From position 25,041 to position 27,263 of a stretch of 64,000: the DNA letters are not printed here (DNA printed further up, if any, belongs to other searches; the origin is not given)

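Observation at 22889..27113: Two-gene redox module: a NapH/NosR-like membrane polyferredoxin followed by a ferredoxin + GltD-like + flavodoxin triple fusion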

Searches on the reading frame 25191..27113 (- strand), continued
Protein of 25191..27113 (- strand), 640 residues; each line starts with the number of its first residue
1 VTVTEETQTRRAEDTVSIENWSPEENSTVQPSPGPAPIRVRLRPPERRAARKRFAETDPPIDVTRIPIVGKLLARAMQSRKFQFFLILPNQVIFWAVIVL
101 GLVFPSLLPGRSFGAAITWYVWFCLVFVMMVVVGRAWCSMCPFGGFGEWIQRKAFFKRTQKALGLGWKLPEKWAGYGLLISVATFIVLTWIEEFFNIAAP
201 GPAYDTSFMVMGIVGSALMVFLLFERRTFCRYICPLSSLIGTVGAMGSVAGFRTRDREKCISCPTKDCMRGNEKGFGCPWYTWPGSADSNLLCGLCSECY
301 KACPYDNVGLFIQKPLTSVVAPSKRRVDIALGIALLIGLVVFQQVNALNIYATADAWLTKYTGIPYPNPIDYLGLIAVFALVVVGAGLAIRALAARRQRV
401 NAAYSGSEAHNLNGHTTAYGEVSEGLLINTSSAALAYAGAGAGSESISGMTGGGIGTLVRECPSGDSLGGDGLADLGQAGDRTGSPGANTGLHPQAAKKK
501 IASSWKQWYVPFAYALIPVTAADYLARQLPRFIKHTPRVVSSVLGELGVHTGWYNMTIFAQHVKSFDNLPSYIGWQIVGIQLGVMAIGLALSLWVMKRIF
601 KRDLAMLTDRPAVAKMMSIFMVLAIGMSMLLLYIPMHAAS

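Call 41: predict_structure(alignment_id=A2)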
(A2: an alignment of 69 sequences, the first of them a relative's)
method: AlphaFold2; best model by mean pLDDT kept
length: 640 residues; sequences in the alignment: 69
mean_pLDDT: 72.5   pTM: 0.76
mean pLDDT of the five models: 72.5, 70.8, 70.4, 69.9, 67.9
residues with pLDDT >= 90: 179; 70-90: 210; 50-70: 103; < 50: 148
segments of 3 or more residues with pLDDT < 50: 1-31, 269-271, 274-290, 294-302, 409-411, 413-487, 489-492
pLDDT, mean of each block of 10 residues (from residue 1): 43 42 42 52 62 61 90 84 83 89 79 76 88 81 78 66 69 84 93 79 85 90 83 81 83 73 56 47 40 48 66 79 79 96 93 94 94 97 97 84 53 43 40 36 31 30 39 41 46 57 88 96 92 85 82 70 65 86 96 95 93 97 97 79
secondary structure, 60 per line:
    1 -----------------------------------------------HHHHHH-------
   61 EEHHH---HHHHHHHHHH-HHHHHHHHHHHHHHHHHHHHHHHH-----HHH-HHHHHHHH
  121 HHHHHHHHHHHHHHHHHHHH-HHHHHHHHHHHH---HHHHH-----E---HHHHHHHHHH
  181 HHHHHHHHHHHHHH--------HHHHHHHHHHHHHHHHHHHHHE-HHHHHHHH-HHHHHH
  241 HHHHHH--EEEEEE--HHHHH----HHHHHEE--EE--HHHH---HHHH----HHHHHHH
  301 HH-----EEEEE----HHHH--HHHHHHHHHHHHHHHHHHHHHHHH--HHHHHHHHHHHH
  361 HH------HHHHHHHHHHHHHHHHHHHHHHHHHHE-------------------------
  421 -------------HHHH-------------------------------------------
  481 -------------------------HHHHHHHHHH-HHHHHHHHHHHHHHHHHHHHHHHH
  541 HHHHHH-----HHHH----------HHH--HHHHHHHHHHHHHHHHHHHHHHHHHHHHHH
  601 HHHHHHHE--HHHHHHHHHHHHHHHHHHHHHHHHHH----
elements in order: H48-53 H69-78 H80-103 H113-140 H142-153 H157-161 H171-194 H203-223 H226-233 H235-246 E249-254 H257-261 H266-270 H279-282 H286-289 H294-302 E308-312 H317-320 H323-346 H349-362 H369-394 H434-437 H506-515 H517-546 H552-555 H571-607 H611-636

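Call 44: fold_search(model_id=the predicted structure, library=pdb)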
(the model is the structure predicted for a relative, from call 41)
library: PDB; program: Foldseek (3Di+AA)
matches with E <= 10: 30; with E <= 0.001: 0
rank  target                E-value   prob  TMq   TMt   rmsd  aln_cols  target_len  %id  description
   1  4ain_B                1.0e+00  0.06  0.11  0.12  27.5       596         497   13  Crystal structure of BetP with asymmetric protomers. (released 2012-06-06)
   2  9okh                  1.0e+00  0.04  0.09  0.11  20.4       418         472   13  Cryo-EM structure of human SV2A in complex with UCBJ (released 2025-12-10)
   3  9hko_A                1.2e+00  0.08  0.14  0.17  27.4       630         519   14  Downregulated closed state of BetP in complex with betaine (released 2025-12-17)
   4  9g95_A                1.3e+00  0.06  0.11  0.15  23.9       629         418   13  Lipid III flippase WzxE with NB10 nanobody in outward-facing conformation at 2.7552 A (released 2025-01-22)
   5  7dla                  2.9e+00  0.02  0.08  0.11  20.4       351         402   13  Crystal structure of nucleoside transporter NupG (D323A mutant) (released 2021-04-07)
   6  4iyp_A                4.6e+00  0.07  0.06  0.16  14.6       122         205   16  structure of the nPP2Ac-alpha4 complex (released 2013-04-17)
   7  9d4z_R                4.8e+00  0.02  0.07  0.12  25.2       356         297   11  CryoEM structure of PAR1 with endogenous tethered ligand (released 2025-05-07)
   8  8zgz                  4.8e+00  0.01  0.10  0.12  25.9       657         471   10  Cryo-EM structure of inward state Anhydromuropeptide permease (AmpG) (released 2025-05-21)
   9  7mmr_B                6.0e+00  0.07  0.08  0.14  20.8       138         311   14  Crystal Structure of the Class Ie Ribonucleotide Reductase Beta-NrdI complex from Aerococcus urinae in Oxidized Form w (released 2022-05-04)
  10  7mmp_A                6.2e+00  0.08  0.08  0.15  20.7       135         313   15  Crystal Structure of the Class Ie Ribonucleotide Reductase (released 2022-05-04)
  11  5xjj                  6.2e+00  0.01  0.09  0.11  23.2       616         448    9  Crystal structure of a MATE family protein (released 2017-09-20)
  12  7vq3_A                6.8e+00  0.02  0.09  0.13  28.8       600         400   10  The apo-state AtALMT1 structures at pH 5 (ALMT1apo/pH5) (released 2021-12-01)
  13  4mlb_C                6.8e+00  0.01  0.10  0.12  24.9       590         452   10  Reverse polarity of binding pocket suggests different function of a MOP superfamily transporter from Pyrococcus furios (released 2013-09-25)
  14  7mmp_B                7.1e+00  0.06  0.08  0.14  20.8       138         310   14  Crystal Structure of the Class Ie Ribonucleotide Reductase (released 2022-05-04)
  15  7mmq_B                7.7e+00  0.08  0.09  0.17  20.1       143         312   15  Crystal Structure of the Class Ie Ribonucleotide Reductase Beta-NrdI complex from Aerococcus urinae in Reduced Hydroqu (released 2022-05-04)
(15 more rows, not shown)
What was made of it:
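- Tried and rejected: Foldseek of the MEM model against the PDB: nothing below E = 1 (call 44).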

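Call 58: find_encoding_contigs(protein=P0143, flank=9000, max_places=3)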
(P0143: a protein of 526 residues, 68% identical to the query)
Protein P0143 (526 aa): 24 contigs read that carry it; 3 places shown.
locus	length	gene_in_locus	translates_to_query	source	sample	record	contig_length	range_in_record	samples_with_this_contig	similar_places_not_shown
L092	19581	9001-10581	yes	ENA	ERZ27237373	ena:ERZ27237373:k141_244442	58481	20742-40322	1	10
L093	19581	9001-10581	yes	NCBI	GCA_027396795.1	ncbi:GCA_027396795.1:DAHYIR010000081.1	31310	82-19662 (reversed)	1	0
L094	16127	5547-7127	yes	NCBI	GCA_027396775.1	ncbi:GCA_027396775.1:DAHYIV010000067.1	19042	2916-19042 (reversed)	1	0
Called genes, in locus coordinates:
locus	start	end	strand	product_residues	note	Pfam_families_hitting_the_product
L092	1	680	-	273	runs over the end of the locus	PF08843:AbiEii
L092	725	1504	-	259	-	PF09407:AbiEi_1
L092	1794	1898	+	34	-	-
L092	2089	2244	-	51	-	-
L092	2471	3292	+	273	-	-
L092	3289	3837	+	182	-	-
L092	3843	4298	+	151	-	-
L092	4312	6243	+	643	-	-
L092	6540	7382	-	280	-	PF01557:FAA_hydrolase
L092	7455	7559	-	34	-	-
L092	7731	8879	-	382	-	PF02082:Rrf2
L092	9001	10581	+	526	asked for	PF12801:Fer4_5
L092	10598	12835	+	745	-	PF13237:Fer4_10 (weak), PF14697:Fer4_21 (weak), PF12838:Fer4_7, PF14691:Fer4_20, PF00070:Pyr_redox (faint), PF07992:Pyr_redox_2, PF13450:NAD_binding_8 (weak)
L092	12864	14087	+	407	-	PF02771:Acyl-CoA_dh_N (weak), PF02770:Acyl-CoA_dh_M, PF00441:Acyl-CoA_dh_1, PF08028:Acyl-CoA_dh_2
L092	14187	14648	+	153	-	PF03358:FMN_red (faint)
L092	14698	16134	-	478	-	PF01565:FAD_binding_4, PF02913:FAD-oxidase_C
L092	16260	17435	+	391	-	PF22660:RS_preATP-grasp-like, PF02222:ATP-grasp, PF17769:PurK_C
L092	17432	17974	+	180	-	PF00731:AIRC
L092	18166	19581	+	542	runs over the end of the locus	PF04185:Phosphoesterase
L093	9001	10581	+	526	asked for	PF12801:Fer4_5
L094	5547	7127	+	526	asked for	PF12801:Fer4_5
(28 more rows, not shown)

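Call 59: find_encoding_contigs(protein=P0134, flank=9000, max_places=3)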
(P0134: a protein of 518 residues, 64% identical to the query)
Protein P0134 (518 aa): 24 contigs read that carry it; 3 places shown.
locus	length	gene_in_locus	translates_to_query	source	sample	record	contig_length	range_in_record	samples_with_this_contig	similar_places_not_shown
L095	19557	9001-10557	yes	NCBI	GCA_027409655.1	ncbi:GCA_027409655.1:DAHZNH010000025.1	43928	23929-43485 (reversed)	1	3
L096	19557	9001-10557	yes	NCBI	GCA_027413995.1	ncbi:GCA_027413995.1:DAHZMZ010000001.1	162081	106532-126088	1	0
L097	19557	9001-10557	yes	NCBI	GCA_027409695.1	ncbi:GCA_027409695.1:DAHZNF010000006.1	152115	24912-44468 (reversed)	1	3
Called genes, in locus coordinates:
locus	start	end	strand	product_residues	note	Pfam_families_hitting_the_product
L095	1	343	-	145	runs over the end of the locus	-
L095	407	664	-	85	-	-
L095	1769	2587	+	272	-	PF01557:FAA_hydrolase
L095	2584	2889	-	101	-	-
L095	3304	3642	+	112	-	PF00543:P-II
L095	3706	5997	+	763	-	PF08335:GlnD_UR_UTase, PF01966:HD, PF13740:ACT_6 (faint), PF01842:ACT (weak)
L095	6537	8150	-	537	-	PF00909:Ammonium_transp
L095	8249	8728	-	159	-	PF12840:HTH_20 (weak), PF01022:HTH_5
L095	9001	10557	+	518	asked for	PF12801:Fer4_5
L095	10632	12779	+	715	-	PF13237:Fer4_10 (weak), PF14697:Fer4_21, PF12838:Fer4_7 (weak), PF13187:Fer4_9 (weak), PF00037:Fer4, PF14691:Fer4_20, PF07992:Pyr_redox_2, PF12641:Flavodoxin_3, +5 more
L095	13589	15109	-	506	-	PF03816:LytR_cpsA_psr, PF13399:LytR_C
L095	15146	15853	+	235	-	PF00156:Pribosyltran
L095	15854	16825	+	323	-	PF02729:OTCace_N, PF00185:OTCace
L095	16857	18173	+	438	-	PF01979:Amidohydro_1, PF07969:Amidohydro_3 (faint), PF12890:DHOase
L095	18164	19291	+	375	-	PF00988:CPSase_sm_chain, PF00117:GATase, PF07722:Peptidase_C26 (weak)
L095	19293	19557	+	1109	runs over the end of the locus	PF25596:CPSase_L_D1, PF02786:CPSase_L_D2, PF07478:Dala_Dala_lig_C (weak), PF02787:CPSase_L_D3, PF25596:CPSase_L_D1, PF02222:ATP-grasp, PF02786:CPSase_L_D2, PF02142:MGS, +5 more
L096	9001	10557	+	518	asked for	PF12801:Fer4_5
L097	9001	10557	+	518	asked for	PF12801:Fer4_5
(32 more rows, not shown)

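Call 74: search_protein_representatives(alignment_id=A2)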
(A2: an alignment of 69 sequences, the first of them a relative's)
Query: 69 sequences, 523 profile positions. Proteins with E-value up to 0.001 (for the whole library): 1536; up to 1e-10: 1029; up to 1e-30: 307. The best 150 are listed.
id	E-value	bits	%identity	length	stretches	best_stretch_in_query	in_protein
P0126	1.5e-250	848.5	-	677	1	9-523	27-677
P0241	1.4e-228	776.0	-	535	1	14-523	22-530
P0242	7.4e-202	687.8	-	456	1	5-352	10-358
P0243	2.3e-171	587.2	-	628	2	93-519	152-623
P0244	4.9e-166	569.6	-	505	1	41-522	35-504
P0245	1.1e-160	551.9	-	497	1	41-523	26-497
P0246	3.3e-157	540.5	-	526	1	44-486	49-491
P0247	2.7e-142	491.2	-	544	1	41-488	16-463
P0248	4.7e-130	450.9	-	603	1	32-517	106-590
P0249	4.4e-125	434.5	-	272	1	251-523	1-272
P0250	3.0e-121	421.8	-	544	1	43-509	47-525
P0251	1.8e-100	353.2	-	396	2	11-169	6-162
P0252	1.3e-84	300.9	-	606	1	42-452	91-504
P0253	6.2e-83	295.4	-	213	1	311-523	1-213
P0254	1.4e-79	284.3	-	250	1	274-522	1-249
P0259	1.4e-73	264.5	-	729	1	45-509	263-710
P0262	9.4e-69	248.6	-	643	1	43-512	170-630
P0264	1.7e-66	241.2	-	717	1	46-494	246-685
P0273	2.4e-62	227.5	-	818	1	46-516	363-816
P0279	2.9e-58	214.0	-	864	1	44-514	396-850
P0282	8.1e-58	212.5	-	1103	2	43-244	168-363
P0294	1.0e-55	205.6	-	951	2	50-262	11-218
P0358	1.1e-45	172.5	-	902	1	44-518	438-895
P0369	1.3e-44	168.9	-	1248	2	47-243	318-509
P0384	8.7e-43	162.9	-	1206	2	33-509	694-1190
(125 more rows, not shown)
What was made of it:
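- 25194..25598 (-): Conserved C-terminal membrane module (residues about 506-640). It contains three long helices, the motif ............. and the C-terminal sequence MHAAS. It is matched in distant relatives out to the end of the profile (call 74).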

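Call 75: search_protein_families(library=pfam, proteins=[P0259, P0262, P0264, P0273, P0279, P0282, P0294, P0369, P0384, P0358], max_evalue=0.001)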
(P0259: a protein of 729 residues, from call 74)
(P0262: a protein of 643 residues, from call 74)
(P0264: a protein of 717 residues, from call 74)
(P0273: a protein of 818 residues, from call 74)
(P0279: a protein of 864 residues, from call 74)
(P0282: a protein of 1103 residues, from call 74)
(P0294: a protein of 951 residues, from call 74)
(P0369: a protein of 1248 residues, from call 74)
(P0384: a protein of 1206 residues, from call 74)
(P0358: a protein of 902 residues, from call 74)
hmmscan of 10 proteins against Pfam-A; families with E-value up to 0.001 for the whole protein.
P0259 (729 aa): 3 families
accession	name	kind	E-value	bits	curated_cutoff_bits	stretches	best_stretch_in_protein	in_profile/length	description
PF13442.11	Cytochrome_CBB3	-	1.3e-11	45.1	27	1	80-166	2-68/68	Cytochrome C oxidase, cbb3-type, subunit III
PF00034.26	Cytochrom_C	-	9.7e-09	36.9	21.3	1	82-169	2-89/90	Cytochrome c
PF12801.12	Fer4_5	-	1.5e-05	25.3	22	1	317-359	3-44/48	4Fe-4S binding domain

P0262 (643 aa): 2 families
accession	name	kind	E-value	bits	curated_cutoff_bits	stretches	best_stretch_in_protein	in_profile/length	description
PF12801.12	Fer4_5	-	3.5e-07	30.5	22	2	312-345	2-34/48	4Fe-4S binding domain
PF19335.5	HMBD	-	0.00077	19.8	23.6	1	59-85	2-27/28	Heavy metal binding domain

P0264 (717 aa): 1 family
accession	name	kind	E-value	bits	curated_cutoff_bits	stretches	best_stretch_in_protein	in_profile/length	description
PF04945.19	YHS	-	1.8e-10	41.1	30.3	1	50-95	2-47/47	YHS domain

P0273 (818 aa): 3 families
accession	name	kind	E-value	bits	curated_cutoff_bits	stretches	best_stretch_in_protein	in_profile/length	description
PF13473.12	Cupredoxin_1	-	2.8e-23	82.3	27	2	14-114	4-102/104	Cupredoxin-like domain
PF12801.12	Fer4_5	-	6.7e-08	32.8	22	2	504-539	4-38/48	4Fe-4S binding domain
PF00116.26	COX2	-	3.1e-05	24.3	22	1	249-314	48-113/120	Cytochrome C oxidase subunit II, periplasmic domain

P0279 (864 aa): 2 families
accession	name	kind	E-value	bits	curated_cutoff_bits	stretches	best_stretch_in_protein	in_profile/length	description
PF12801.12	Fer4_5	-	9.2e-11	42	22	2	451-495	3-48/48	4Fe-4S binding domain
PF00037.32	Fer4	-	0.00052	20.2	21.1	0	611-626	6-21/24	4Fe-4S binding domain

P0282 (1103 aa): 14 families
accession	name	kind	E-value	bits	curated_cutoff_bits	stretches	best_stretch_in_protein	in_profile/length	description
PF07992.20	Pyr_redox_2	-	2.5e-31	109.6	26.1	1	463-757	2-291/291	Pyridine nucleotide-disulphide oxidoreductase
PF14691.11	Fer4_20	-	3.2e-21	75.7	25.8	1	357-448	20-111/113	Dihydroprymidine dehydrogenase domain II, 4Fe-4S cluster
PF13738.12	Pyr_redox_3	-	3.2e-14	53.3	30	1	591-741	162-305/305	Pyridine nucleotide-disulphide oxidoreductase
PF00070.33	Pyr_redox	-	1.4e-11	45.2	22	2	595-670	1-80/82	Pyridine nucleotide-disulphide oxidoreductase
PF01266.30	DAO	-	2.5e-10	40.8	27.9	1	463-497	1-35/353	FAD dependent oxidoreductase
PF13450.12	NAD_binding_8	-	2.7e-10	40.8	21.9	1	466-522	1-53/68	NAD(P)-binding Rossmann-like domain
PF12801.12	Fer4_5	-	1.1e-08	35.3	22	2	223-270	2-40/48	4Fe-4S binding domain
PF13473.12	Cupredoxin_1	-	3.6e-06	27.4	27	1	23-135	7-104/104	Cupredoxin-like domain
PF01593.30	Amino_oxidase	-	6.5e-06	26.1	19.8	1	472-501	2-31/443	Flavin containing amine oxidoreductase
PF00890.30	FAD_binding_2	-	1.7e-05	24.7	20.4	1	464-708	2-206/414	FAD binding domain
PF03486.20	HI0933_like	-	0.00024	21.1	50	0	463-497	2-36/244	HI0933-like protein Rossmann domain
PF01946.23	Thi4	-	0.00032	20.5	26.2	1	460-503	16-60/235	Thi4 family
PF01262.27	AlaDh_PNT_C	-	0.00078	19.4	23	0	595-620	30-54/214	Alanine dehydrogenase/PNT, C-terminal domain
PF12831.13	FAD_oxidored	-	0.00096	19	27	0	464-500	2-38/416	FAD dependent oxidoreductase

P0294 (951 aa): 11 families
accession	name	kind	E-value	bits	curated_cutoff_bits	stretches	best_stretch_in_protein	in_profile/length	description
PF07992.20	Pyr_redox_2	-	1.5e-24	87.4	26.1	1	326-618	2-291/291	Pyridine nucleotide-disulphide oxidoreductase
PF14691.11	Fer4_20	-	8e-14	51.8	25.8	1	233-311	30-111/113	Dihydroprymidine dehydrogenase domain II, 4Fe-4S cluster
PF13450.12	NAD_binding_8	-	1.8e-10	41.4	21.9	1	329-364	1-36/68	NAD(P)-binding Rossmann-like domain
PF00070.33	Pyr_redox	-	2.6e-09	37.9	22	0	326-358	1-33/82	Pyridine nucleotide-disulphide oxidoreductase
PF01266.30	DAO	-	3.1e-09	37.3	27.9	1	326-360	1-35/353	FAD dependent oxidoreductase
PF12801.12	Fer4_5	-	1.6e-06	28.4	22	1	59-106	2-47/48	4Fe-4S binding domain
PF00890.30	FAD_binding_2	-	1.6e-06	28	20.4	1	327-363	2-38/414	FAD binding domain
PF01593.30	Amino_oxidase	-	1.7e-05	24.7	19.8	1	335-364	2-31/443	Flavin containing amine oxidoreductase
PF01946.23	Thi4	-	0.00019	21.2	26.2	1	326-362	19-56/235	Thi4 family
PF03486.20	HI0933_like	-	0.00026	20.9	50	1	326-360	2-36/244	HI0933-like protein Rossmann domain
PF13738.12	Pyr_redox_3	-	0.00028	20.7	30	0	329-356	2-30/305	Pyridine nucleotide-disulphide oxidoreductase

P0369 (1248 aa): 16 families
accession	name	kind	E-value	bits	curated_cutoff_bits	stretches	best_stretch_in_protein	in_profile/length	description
PF07992.20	Pyr_redox_2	-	1.5e-32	113.6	26.1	1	616-908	2-291/291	Pyridine nucleotide-disulphide oxidoreductase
PF14691.11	Fer4_20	-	1.6e-20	73.4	25.8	1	524-599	30-108/113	Dihydroprymidine dehydrogenase domain II, 4Fe-4S cluster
PF13738.12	Pyr_redox_3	-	1.6e-14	54.3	30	1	701-892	126-305/305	Pyridine nucleotide-disulphide oxidoreductase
PF00578.27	AhpC-TSA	-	7.7e-11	42.4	26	1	34-150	1-123/124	AhpC/TSA family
PF00070.33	Pyr_redox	-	4.7e-10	40.3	22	1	746-816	1-78/82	Pyridine nucleotide-disulphide oxidoreductase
PF13450.12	NAD_binding_8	-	1.4e-09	38.6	21.9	1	619-655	1-37/68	NAD(P)-binding Rossmann-like domain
PF01266.30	DAO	-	9.4e-08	32.4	27.9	1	616-650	1-35/353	FAD dependent oxidoreductase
PF12801.12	Fer4_5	-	6.6e-07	29.6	22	1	458-493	3-38/48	4Fe-4S binding domain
PF12831.13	FAD_oxidored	-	3.4e-06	27.1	27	0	617-657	2-42/416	FAD dependent oxidoreductase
PF01593.30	Amino_oxidase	-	1.3e-05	25.2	19.8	1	625-651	2-28/443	Flavin containing amine oxidoreductase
PF00890.30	FAD_binding_2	-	1.6e-05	24.8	20.4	1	617-866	2-207/414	FAD binding domain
PF08534.16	Redoxin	-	1.7e-05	25.1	26.6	1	35-153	3-133/148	Redoxin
PF01946.23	Thi4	-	2.1e-05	24.3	26.2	1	616-657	19-61/235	Thi4 family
PF13905.12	Thioredoxin_8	-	0.00044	21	27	1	60-146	3-92/94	Thioredoxin-like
PF03486.20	HI0933_like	-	0.00045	20.2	50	1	616-650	2-36/244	HI0933-like protein Rossmann domain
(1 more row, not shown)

P0384 (1206 aa): 4 families
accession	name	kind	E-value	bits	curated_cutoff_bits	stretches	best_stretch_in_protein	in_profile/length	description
PF12801.12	Fer4_5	-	3.3e-09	37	22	2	105-136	4-35/48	4Fe-4S binding domain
PF13187.11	Fer4_9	-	5.2e-06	26.8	27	1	262-304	4-50/52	4Fe-4S dicluster domain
PF13237.11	Fer4_10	-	6.4e-05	23.3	25.5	0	261-302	10-53/53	4Fe-4S dicluster domain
PF13484.11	Fer4_16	-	0.00021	22.4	30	0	291-313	2-23/66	4Fe-4S double cluster binding domain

P0358 (902 aa): 0 families
